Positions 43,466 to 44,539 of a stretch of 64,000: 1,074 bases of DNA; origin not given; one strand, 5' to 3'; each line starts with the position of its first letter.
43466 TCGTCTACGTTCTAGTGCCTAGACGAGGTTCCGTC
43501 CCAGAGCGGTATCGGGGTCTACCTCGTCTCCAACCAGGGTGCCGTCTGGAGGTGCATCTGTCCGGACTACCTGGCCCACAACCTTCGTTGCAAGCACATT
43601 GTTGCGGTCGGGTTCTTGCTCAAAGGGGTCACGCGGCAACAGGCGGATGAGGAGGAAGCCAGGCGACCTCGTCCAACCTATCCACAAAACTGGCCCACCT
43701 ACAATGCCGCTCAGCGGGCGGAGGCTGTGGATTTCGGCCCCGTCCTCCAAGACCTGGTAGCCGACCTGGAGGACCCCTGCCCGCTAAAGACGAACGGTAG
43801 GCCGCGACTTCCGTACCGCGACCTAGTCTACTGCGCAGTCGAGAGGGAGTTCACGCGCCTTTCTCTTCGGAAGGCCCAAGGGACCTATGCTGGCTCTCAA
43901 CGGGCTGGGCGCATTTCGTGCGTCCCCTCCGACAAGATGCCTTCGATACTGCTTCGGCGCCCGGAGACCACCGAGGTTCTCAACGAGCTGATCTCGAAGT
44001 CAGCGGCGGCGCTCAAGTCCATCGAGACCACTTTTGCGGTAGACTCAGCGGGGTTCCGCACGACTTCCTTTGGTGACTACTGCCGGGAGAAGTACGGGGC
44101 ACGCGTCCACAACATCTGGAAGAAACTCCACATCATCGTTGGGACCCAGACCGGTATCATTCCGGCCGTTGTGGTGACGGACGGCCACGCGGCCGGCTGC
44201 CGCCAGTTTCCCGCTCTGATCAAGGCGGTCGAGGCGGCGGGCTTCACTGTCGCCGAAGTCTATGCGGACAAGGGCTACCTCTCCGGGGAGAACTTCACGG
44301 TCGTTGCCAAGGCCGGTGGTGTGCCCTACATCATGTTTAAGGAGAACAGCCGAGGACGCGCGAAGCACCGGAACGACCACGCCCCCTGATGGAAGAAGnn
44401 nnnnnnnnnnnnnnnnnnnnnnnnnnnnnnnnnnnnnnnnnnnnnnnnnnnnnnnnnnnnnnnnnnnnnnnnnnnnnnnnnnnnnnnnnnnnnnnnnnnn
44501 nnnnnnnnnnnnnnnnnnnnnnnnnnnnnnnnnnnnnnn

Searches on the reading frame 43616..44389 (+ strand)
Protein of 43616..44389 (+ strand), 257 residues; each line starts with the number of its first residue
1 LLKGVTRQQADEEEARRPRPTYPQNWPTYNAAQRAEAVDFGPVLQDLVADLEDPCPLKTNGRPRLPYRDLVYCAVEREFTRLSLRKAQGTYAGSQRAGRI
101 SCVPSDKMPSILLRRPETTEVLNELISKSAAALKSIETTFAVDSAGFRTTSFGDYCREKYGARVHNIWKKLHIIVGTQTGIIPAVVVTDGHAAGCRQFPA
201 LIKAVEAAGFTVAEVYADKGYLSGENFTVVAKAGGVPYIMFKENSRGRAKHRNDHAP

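Call 87: search_protein_families(library=pfam, proteins=[window:43616-44389:+], max_evalue=0.001)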
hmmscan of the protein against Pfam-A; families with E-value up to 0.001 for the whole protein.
window:43616-44389:+ (257 aa): 1 family
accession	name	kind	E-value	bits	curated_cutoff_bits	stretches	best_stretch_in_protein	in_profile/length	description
PF01609.27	DDE_Tnp_1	-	2.8e-12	47.2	23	1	137-246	4-111/200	Transposase DDE domain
